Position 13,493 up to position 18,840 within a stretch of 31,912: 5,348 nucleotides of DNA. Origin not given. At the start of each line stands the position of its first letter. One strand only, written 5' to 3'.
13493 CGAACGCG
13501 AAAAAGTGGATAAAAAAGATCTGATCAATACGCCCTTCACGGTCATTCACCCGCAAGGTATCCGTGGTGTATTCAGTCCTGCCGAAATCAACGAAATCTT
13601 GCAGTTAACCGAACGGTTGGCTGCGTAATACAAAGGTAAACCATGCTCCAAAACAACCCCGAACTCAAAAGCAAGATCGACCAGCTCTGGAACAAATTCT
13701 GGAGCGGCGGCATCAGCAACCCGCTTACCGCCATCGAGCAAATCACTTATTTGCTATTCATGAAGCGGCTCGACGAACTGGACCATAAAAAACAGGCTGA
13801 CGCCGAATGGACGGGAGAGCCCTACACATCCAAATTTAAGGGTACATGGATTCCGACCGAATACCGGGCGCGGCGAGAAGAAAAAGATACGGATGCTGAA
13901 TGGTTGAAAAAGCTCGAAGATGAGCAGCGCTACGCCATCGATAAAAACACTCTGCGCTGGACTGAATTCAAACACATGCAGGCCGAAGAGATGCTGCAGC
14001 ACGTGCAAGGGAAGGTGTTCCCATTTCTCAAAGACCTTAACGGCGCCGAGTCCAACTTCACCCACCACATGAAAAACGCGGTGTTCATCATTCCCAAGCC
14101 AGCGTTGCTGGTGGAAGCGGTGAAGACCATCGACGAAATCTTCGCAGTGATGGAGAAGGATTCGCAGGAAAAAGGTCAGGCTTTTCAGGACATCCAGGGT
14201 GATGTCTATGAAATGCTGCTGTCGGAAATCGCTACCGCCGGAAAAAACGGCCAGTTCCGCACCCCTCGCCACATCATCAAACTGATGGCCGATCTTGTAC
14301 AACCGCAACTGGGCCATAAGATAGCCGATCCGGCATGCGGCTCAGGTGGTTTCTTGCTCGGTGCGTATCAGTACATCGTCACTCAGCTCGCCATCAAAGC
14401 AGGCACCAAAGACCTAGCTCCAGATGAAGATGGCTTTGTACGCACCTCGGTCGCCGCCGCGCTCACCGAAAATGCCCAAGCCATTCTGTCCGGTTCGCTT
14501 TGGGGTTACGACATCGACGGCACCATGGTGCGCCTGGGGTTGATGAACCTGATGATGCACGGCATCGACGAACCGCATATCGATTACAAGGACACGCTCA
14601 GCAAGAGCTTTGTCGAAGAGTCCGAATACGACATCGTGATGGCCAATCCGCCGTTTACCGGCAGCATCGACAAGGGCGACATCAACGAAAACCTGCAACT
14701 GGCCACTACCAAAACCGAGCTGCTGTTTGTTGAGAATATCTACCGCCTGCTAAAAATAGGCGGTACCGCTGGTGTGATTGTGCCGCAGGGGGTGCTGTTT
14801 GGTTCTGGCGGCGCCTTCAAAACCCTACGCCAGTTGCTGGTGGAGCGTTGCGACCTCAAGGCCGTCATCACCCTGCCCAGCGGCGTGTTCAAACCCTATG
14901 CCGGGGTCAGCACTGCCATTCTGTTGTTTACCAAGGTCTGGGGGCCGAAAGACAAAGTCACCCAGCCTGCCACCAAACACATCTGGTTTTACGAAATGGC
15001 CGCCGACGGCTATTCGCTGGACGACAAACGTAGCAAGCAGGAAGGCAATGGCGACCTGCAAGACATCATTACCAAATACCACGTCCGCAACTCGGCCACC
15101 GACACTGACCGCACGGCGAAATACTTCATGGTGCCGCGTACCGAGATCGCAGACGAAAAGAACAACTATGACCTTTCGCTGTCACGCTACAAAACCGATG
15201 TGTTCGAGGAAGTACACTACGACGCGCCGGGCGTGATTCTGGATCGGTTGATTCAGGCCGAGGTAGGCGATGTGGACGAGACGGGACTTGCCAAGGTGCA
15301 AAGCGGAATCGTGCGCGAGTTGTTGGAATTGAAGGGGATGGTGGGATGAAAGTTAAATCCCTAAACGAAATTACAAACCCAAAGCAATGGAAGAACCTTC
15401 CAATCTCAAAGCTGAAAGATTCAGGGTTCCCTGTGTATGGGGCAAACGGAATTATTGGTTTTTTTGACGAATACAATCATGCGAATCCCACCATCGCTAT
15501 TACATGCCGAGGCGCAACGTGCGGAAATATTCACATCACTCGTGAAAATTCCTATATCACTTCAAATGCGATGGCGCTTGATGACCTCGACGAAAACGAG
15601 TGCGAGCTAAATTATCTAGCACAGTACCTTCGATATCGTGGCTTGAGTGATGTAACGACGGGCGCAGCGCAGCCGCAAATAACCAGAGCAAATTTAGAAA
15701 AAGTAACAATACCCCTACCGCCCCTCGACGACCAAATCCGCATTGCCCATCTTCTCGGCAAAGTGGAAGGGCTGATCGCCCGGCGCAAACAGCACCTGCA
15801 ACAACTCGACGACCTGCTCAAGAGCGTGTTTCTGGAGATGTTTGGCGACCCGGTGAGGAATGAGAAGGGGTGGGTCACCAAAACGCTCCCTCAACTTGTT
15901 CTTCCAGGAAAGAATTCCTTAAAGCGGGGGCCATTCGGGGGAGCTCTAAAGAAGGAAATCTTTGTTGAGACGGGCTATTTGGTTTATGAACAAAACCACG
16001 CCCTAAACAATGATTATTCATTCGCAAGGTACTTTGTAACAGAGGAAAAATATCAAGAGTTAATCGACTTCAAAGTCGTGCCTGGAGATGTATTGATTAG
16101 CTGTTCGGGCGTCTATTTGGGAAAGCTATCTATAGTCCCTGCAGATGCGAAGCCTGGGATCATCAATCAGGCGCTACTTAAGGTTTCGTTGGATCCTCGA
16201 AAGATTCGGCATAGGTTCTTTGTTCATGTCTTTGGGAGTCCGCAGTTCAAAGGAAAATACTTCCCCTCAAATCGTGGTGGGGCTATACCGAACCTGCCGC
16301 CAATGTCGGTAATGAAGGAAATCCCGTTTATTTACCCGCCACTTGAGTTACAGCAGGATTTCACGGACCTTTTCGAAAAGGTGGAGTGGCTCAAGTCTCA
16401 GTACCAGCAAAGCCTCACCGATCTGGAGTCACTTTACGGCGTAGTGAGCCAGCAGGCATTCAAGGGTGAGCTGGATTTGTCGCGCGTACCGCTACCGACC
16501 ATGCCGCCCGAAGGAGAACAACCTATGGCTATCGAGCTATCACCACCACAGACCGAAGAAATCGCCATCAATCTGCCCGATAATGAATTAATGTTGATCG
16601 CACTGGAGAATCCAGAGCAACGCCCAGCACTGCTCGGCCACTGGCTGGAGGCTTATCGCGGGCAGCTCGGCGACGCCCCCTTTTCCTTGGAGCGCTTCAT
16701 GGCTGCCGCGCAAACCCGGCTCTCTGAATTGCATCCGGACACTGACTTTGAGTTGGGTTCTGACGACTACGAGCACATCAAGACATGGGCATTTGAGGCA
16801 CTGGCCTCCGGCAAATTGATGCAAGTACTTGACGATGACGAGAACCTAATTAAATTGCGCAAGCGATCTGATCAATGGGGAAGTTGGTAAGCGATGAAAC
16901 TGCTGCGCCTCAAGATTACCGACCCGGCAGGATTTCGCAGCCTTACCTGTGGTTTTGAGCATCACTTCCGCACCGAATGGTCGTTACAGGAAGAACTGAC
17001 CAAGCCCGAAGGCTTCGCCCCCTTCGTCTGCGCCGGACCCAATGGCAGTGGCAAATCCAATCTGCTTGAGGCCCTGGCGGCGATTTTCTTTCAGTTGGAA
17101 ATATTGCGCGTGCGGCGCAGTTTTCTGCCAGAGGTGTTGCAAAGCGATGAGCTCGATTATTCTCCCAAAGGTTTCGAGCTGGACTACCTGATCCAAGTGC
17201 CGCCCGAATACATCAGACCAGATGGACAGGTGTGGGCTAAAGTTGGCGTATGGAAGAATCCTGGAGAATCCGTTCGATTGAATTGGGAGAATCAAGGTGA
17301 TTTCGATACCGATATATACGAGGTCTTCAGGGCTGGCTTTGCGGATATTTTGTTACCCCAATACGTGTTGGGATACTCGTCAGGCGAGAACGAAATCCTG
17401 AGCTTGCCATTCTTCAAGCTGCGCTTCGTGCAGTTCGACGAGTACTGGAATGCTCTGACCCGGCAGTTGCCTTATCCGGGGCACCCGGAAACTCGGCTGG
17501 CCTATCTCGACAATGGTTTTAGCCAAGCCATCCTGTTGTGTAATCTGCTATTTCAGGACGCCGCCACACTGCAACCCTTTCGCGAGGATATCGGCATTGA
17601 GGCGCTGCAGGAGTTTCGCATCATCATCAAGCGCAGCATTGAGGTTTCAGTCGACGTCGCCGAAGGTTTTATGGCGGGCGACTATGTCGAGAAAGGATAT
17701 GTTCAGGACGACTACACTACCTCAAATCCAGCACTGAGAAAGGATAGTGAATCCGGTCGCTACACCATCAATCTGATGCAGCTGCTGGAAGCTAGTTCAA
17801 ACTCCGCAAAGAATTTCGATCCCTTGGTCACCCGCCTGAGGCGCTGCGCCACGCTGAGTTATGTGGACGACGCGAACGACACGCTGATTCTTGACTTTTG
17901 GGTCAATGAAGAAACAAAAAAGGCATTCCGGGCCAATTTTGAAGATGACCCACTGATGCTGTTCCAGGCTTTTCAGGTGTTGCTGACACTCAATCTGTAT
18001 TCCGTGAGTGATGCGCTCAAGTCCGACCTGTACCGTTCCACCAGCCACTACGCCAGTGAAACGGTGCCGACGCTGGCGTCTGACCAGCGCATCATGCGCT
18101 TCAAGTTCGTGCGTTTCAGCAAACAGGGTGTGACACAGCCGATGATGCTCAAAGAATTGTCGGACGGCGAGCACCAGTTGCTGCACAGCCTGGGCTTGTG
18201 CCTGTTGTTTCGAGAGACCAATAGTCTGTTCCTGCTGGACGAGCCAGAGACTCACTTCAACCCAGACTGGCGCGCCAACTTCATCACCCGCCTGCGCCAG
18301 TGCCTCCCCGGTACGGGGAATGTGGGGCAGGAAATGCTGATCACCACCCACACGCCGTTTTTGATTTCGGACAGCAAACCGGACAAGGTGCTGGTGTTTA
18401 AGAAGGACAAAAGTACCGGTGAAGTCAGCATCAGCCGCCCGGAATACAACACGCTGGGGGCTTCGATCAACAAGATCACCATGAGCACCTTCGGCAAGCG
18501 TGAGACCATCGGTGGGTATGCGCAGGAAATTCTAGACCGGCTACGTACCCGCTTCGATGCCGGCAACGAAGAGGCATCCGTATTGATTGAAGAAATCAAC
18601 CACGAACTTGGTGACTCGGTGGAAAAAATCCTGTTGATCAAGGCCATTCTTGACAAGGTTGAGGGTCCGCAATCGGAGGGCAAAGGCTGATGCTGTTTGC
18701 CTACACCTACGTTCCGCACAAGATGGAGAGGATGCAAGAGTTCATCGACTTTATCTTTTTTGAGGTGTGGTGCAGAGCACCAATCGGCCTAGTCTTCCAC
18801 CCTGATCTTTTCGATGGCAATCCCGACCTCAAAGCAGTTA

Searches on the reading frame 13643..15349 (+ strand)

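Call 5: search_protein_families(library=pfam, proteins=[window:13643-15349:+], max_evalue=0.01)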
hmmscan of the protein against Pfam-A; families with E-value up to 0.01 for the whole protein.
window:13643-15349:+ (568 aa): 6 families
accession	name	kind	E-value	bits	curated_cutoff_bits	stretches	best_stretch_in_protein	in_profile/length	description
PF02384.22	N6_Mtase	-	1.2e-57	196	20.4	1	182-518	3-304/311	N-6 DNA Methylase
PF12161.14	HsdM_N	-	4.2e-20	73.2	24.5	1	8-163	1-135/135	HsdM N-terminal domain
PF07669.17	Eco57I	-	6.1e-12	46.4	25.3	1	274-416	8-171/171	Eco57I restriction-modification methylase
PF01170.24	UPF0020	-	1.6e-11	44.7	22.3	1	215-352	20-145/197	RMKL-like, methyltransferase domain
PF20473.4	MmeI_Mtase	-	6.9e-05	22.6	27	1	224-245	20-41/259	MmeI, DNA-methyltransferase domain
PF05175.20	MTS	-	0.0087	16.2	23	0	288-343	60-113/170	Methyltransferase small domain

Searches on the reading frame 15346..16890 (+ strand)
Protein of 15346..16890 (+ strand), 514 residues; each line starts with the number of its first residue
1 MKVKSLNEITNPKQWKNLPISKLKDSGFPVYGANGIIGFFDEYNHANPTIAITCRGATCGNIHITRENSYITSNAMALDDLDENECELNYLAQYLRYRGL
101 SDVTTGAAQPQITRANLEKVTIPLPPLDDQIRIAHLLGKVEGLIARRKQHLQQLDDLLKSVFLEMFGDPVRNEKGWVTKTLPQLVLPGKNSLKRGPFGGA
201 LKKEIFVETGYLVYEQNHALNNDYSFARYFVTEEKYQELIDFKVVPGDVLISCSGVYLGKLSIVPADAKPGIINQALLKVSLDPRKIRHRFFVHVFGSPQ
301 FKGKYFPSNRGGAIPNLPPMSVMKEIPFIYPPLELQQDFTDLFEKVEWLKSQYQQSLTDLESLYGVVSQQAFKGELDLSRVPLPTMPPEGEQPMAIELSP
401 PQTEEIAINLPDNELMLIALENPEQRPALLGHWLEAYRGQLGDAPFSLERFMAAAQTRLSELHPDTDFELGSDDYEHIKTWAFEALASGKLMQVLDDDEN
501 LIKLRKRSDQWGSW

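Call 5: search_protein_families(library=pfam, proteins=[window:15346-16890:+], max_evalue=0.01)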
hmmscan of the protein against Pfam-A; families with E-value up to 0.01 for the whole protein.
window:15346-16890:+ (514 aa): 1 family
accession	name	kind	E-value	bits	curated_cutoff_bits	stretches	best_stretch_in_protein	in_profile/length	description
PF01420.25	Methylase_S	-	2.1e-24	87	22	2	2-153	5-165/168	Type I restriction modification DNA specificity domain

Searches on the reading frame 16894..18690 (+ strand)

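Call 5: search_protein_families(library=pfam, proteins=[window:16894-18690:+], max_evalue=0.01)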
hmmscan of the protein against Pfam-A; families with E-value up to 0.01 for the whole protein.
window:16894-18690:+ (598 aa): 6 families
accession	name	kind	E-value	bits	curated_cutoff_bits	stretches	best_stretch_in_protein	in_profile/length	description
PF13304.12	AAA_21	-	2.8e-16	60.9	27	2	388-492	220-304/304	AAA domain, putative AbiEii toxin, Type IV TA system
PF13175.12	AAA_15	-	1e-06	29.1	32.1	0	441-491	327-374/374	AAA ATPase domain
PF02463.25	SMC_N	-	5.7e-06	26.4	40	1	46-469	29-185/220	RecF/RecN/SMC N terminal domain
PF00005.33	ABC_tran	-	0.00012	23.2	25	0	47-63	17-33/137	ABC transporter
PF13555.12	AAA_29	-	0.0052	17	27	0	45-66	26-47/61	P-loop containing region of AAA domain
PF13476.12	AAA_23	-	0.0094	17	27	0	47-67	25-45/201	AAA domain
